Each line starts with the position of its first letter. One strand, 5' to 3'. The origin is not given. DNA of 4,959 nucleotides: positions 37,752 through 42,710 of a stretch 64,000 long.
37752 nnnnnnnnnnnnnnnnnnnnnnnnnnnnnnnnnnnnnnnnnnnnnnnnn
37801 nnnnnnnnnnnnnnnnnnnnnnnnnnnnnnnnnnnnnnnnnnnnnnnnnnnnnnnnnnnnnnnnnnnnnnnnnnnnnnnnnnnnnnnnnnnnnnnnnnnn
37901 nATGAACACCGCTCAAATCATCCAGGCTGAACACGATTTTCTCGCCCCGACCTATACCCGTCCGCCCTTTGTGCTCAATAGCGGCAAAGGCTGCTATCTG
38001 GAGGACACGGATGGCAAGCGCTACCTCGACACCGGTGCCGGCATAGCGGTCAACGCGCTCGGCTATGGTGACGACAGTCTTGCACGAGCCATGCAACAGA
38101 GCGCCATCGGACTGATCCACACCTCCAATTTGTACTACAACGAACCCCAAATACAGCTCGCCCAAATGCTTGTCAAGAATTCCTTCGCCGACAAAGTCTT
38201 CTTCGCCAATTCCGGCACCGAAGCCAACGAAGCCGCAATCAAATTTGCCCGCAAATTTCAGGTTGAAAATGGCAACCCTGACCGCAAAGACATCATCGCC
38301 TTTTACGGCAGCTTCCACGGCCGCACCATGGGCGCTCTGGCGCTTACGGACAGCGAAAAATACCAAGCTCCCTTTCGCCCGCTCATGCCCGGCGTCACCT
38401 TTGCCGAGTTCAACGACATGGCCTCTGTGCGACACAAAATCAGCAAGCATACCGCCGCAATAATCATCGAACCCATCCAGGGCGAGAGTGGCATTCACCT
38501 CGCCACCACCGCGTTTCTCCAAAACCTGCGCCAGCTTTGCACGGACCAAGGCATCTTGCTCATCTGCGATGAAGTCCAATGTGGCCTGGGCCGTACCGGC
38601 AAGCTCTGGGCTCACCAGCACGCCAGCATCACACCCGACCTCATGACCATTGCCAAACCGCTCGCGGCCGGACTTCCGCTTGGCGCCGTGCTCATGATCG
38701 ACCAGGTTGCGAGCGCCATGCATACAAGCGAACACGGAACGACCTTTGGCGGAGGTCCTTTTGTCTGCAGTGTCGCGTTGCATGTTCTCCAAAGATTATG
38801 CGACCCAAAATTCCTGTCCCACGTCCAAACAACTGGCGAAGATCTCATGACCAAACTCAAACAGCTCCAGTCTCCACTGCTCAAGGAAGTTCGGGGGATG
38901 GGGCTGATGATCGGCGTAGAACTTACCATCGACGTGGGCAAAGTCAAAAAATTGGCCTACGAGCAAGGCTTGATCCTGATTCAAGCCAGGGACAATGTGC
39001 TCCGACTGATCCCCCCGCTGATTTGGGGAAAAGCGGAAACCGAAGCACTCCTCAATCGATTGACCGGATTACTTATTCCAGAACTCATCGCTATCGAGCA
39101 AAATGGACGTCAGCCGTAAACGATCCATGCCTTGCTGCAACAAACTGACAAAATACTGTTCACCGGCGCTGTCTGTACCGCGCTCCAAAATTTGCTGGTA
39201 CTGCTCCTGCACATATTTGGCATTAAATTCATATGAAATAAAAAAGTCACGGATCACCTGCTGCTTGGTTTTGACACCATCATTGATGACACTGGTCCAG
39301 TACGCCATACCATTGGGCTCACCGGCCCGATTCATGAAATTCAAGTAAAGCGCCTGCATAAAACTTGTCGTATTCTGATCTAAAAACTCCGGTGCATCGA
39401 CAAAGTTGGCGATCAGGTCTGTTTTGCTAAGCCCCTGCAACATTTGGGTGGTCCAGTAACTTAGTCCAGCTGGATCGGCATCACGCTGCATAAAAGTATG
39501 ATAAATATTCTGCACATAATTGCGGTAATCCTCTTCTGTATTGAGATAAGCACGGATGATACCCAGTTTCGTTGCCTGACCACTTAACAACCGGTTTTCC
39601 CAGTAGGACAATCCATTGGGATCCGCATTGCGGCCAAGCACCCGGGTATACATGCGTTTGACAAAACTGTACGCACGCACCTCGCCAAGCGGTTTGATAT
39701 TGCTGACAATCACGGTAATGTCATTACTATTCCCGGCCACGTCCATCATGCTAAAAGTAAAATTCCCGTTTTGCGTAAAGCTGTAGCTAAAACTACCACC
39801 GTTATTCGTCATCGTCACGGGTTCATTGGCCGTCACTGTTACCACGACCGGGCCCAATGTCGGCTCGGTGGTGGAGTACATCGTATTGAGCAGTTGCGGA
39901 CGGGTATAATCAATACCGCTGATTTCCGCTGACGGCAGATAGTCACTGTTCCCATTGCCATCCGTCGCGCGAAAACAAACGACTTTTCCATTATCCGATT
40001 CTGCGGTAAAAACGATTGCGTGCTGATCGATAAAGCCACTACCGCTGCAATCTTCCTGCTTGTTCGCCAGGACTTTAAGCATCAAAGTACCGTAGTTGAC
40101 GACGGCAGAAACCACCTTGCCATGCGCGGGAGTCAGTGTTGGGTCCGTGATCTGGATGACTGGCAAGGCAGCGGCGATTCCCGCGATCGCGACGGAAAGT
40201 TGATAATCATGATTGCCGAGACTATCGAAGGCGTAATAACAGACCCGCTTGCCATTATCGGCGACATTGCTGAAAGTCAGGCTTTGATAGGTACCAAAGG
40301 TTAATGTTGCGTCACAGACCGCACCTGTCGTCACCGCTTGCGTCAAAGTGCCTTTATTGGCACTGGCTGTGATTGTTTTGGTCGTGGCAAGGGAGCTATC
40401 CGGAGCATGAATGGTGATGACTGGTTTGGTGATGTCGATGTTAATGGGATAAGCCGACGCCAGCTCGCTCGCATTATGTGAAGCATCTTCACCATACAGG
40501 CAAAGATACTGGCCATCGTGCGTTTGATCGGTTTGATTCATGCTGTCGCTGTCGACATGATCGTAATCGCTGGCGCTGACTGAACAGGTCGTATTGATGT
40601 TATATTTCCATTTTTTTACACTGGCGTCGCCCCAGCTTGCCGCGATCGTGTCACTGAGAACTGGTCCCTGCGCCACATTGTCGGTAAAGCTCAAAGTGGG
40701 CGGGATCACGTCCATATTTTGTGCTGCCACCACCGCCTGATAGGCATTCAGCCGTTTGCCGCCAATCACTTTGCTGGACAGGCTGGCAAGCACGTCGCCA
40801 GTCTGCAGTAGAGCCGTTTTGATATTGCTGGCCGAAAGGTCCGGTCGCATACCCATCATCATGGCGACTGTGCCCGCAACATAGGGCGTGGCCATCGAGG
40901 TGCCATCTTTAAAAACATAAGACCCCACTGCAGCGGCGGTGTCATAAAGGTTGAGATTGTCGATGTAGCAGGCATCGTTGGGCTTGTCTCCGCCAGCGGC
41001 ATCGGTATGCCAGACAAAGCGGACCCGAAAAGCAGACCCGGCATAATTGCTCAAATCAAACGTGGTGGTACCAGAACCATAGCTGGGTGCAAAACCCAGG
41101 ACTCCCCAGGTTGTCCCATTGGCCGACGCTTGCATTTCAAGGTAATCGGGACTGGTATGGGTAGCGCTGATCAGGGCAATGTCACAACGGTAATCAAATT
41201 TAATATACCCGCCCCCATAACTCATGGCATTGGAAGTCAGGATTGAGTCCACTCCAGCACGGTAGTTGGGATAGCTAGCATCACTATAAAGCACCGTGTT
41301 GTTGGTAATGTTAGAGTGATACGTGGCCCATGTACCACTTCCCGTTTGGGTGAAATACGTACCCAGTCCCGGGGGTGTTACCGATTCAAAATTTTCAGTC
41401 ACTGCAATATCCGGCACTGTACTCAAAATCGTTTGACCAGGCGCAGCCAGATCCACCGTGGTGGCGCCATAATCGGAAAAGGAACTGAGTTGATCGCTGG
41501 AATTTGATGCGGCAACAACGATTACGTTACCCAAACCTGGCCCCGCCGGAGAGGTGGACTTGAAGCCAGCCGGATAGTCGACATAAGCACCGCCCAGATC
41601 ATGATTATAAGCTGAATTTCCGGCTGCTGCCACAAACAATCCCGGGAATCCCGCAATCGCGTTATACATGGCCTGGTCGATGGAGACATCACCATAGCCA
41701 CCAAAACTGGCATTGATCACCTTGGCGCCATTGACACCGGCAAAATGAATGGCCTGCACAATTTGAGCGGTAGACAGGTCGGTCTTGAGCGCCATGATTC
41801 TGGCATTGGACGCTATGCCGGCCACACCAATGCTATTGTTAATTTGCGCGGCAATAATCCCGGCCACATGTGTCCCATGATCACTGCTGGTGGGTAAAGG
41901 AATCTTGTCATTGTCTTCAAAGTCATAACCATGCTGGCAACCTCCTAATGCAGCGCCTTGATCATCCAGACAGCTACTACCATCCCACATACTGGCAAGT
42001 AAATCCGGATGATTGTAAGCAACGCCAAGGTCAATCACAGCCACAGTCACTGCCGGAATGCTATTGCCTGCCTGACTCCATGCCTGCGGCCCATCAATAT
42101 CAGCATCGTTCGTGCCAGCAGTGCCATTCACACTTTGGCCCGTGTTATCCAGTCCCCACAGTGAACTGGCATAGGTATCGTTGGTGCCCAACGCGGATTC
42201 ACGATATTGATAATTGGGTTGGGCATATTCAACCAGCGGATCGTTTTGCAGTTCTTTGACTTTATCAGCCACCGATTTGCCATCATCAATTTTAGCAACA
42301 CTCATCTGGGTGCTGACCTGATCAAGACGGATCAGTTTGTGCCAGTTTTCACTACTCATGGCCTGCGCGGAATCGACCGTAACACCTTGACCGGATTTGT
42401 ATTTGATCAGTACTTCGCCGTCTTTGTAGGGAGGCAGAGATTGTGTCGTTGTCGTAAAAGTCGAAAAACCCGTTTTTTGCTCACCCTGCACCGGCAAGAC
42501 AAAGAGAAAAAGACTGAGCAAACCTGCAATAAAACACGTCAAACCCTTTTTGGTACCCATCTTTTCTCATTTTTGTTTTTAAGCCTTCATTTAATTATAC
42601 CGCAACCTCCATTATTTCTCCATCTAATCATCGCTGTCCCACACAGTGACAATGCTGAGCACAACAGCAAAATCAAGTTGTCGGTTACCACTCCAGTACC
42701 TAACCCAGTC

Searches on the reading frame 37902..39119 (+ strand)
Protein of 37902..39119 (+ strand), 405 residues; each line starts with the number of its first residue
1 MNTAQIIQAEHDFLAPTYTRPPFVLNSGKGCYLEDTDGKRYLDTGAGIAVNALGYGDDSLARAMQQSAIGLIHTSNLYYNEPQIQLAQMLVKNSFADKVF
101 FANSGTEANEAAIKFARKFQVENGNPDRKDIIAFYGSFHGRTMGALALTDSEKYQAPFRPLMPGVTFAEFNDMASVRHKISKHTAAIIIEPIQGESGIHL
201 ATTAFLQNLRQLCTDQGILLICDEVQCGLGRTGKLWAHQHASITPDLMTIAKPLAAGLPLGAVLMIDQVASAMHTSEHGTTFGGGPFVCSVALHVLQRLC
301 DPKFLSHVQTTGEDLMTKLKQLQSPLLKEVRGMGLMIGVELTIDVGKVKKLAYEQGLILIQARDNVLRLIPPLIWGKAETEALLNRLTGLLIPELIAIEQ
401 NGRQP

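Call 11: search_protein_families(library=ncbifam, proteins=[window:37902-39119:+])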
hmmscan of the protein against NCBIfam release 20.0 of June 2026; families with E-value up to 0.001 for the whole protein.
window:37902-39119:+ (405 aa): 69 families (the best 25 are shown)
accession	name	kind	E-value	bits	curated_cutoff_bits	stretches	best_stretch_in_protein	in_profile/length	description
TIGR00707.1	argD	subfamily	3.1e-139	464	410.05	1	16-388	4-377/381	acetylornithine/succinylornithine family transaminase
NF002325.0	PRK01278.1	subfamily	3.3e-139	463.9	372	1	12-388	4-383/395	acetylornithine transaminase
NF002874.0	PRK03244.1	equivalog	6.7e-129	430.2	457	1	4-391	8-392/399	acetylornithine transaminase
NF003468.0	PRK05093.1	subfamily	3.3e-115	385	522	1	11-388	13-396/405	acetylornithine/succinyldiaminopimelate transaminase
TIGR03246.1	arg_catab_astC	subfamily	6.3e-112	374.4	609.95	1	11-388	7-390/397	acetylornithine/succinylornithine family transaminase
NF002797.0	PRK02936.1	equivalog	5.5e-111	371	496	1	14-391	4-377/385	acetylornithine transaminase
NF009047.0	PRK12381.1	subfamily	2e-109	366.1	630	1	11-388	11-394/406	bifunctional succinylornithine transaminase/acetylornithine transaminase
NF002985.0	PRK03715.1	equivalog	1.2e-105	353.4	568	1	12-391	9-391/395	acetylornithine transaminase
NF004426.0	PRK05769.1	equivalog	6.8e-103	344.8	552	2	183-382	221-428/441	acetyl ornithine aminotransferase family protein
NF003273.0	PRK04260.1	equivalog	1.1e-101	340.2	616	1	17-382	7-366/376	acetylornithine transaminase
NF005993.0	PRK08117.1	subfamily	7e-98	328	574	2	181-386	205-422/433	aspartate aminotransferase family protein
NF003397.0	PRK04612.1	equivalog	1e-96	324.3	735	1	7-388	9-398/408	acetylornithine transaminase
NF042418.1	LysJ_Th_th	equivalog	5.3e-87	292.2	700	1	8-385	5-379/386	[LysW]-aminoadipate semialdehyde transaminase LysJ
NF003145.0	PRK04073.1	equivalog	4e-84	282.4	656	1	2-388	3-392/396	ornithine--oxo-acid transaminase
NF045491.1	LysJ_Sulfobales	equivalog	6.7e-84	282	700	1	25-385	14-371/386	[LysW]-aminoadipate semialdehyde/glutamate semialdehyde transaminase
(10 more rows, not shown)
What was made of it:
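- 37902..39119 (+): argD, acetylornithine aminotransferase. It is the last gene of the operon; a convergent protease gene (39069-42560, minus strand) follows. Call 11: TIGR00707, 464 bits.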

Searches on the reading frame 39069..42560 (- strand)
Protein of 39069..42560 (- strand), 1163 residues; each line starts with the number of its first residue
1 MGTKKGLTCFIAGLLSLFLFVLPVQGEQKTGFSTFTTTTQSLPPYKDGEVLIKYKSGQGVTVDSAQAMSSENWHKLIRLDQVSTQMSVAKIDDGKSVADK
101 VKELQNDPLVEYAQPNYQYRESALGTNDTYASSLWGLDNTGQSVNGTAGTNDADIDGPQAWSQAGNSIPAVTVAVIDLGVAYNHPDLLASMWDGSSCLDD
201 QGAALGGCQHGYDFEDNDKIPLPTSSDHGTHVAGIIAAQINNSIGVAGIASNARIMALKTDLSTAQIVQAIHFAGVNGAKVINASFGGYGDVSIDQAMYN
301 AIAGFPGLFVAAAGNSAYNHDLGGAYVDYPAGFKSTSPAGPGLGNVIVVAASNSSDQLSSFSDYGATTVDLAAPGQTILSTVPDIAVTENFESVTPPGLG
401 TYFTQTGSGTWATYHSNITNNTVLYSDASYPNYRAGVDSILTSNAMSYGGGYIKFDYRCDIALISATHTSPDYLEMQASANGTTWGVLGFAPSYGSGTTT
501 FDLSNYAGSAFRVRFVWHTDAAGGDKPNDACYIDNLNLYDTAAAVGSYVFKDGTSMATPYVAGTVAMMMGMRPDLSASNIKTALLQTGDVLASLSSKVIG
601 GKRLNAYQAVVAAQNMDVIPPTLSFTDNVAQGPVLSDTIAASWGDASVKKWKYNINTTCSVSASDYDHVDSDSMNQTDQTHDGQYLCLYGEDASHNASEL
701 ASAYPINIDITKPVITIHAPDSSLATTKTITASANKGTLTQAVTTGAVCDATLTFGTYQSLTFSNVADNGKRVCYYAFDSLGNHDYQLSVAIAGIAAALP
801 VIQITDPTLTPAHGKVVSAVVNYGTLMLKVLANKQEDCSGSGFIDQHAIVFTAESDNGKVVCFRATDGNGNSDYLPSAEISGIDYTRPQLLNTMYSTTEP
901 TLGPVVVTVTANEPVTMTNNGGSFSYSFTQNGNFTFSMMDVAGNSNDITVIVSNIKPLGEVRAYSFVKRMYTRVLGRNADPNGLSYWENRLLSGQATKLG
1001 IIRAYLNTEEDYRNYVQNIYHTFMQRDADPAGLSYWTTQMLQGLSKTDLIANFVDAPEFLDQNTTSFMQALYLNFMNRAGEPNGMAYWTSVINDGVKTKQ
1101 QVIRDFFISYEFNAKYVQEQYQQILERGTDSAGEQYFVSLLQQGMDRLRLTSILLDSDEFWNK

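Call 11: search_protein_families(library=ncbifam, proteins=[window:39069-42560:-])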
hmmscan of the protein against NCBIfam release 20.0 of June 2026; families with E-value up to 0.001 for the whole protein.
window:39069-42560:- (1163 aa): 3 families
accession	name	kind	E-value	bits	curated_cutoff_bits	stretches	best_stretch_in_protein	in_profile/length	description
TIGR03921.1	T7SS_mycosin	equivalog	1.5e-27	96.7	278.75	2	170-385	14-214/353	type VII secretion-associated serine protease mycosin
NF033595.1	denti_PrtP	equivalog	4.4e-19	68.5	300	2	542-622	430-513/606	dentilisin complex serine proteinase subunit PrtP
NF049966.1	QH_SP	equivalog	1.1e-07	31.5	165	1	222-301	36-111/219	subtilisin-like serine protease QhpE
